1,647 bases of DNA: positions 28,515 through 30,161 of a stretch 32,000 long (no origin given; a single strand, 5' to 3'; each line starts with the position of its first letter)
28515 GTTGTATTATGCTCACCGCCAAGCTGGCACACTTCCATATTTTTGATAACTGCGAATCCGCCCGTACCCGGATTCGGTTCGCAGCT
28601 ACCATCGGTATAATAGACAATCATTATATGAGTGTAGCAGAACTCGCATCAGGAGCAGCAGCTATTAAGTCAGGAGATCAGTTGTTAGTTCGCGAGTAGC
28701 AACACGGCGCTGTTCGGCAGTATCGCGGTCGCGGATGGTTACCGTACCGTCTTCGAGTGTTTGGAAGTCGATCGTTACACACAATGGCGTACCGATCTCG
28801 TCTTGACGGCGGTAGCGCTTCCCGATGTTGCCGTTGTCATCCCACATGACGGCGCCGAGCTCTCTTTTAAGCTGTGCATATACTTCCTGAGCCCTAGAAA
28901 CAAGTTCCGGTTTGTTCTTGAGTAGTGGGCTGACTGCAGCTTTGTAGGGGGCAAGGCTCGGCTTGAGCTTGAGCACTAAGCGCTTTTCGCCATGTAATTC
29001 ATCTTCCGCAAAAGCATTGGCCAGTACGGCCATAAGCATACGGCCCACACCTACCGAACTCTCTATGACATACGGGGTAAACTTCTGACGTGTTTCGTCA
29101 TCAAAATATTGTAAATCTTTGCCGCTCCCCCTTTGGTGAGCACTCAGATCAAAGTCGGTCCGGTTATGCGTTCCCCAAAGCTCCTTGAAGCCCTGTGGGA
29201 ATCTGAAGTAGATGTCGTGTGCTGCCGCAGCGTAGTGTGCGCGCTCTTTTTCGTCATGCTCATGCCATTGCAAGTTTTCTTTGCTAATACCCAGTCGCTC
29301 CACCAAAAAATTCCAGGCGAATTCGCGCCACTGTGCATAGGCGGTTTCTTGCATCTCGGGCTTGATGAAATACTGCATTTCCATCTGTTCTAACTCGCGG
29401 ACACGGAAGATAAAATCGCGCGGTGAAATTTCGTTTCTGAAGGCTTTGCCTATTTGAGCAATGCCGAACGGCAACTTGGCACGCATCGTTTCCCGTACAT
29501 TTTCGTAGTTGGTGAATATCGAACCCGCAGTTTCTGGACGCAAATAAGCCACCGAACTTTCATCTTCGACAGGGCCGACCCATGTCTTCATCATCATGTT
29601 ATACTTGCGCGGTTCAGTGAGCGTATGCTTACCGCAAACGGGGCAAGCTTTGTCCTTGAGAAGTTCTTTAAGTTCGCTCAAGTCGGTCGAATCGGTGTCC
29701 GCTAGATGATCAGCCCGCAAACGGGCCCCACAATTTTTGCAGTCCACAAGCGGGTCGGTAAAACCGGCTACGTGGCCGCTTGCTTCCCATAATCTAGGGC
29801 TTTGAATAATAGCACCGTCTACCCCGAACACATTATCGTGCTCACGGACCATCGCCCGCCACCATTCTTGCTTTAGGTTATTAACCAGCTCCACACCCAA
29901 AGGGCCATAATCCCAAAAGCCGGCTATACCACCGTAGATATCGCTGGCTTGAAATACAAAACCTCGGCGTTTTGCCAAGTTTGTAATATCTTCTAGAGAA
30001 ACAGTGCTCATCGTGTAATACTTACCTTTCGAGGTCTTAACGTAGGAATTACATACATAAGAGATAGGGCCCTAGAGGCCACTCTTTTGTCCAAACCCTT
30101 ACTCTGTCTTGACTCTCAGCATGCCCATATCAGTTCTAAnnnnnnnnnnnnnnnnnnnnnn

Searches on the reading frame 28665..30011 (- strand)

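Call 3: search_protein_families(library=pfam, proteins=[window:28665-30011:-], max_evalue=1)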
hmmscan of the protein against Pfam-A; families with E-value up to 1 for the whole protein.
window:28665-30011:- (448 aa): 5 families
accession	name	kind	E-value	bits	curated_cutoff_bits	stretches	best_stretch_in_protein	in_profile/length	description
PF03129.25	HGTP_anticodon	-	1.1e-20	74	21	1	357-443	1-88/94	Anticodon binding domain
PF00587.30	tRNA-synt_2b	-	1.5e-10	41.8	29.3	1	153-332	9-178/179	tRNA synthetase class II core domain (G, H, P, S and T)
PF14354.12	Lar_restr_allev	-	0.2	12.4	28.6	0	83-103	24-44/58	Restriction alleviation protein Lar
PF09723.15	Zn_ribbon_8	-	0.24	11.9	34.4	0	120-130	26-36/41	Zinc ribbon domain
PF13248.11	Zn_ribbon_3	-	0.41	10.6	27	0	91-98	19-26/26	zinc-ribbon domain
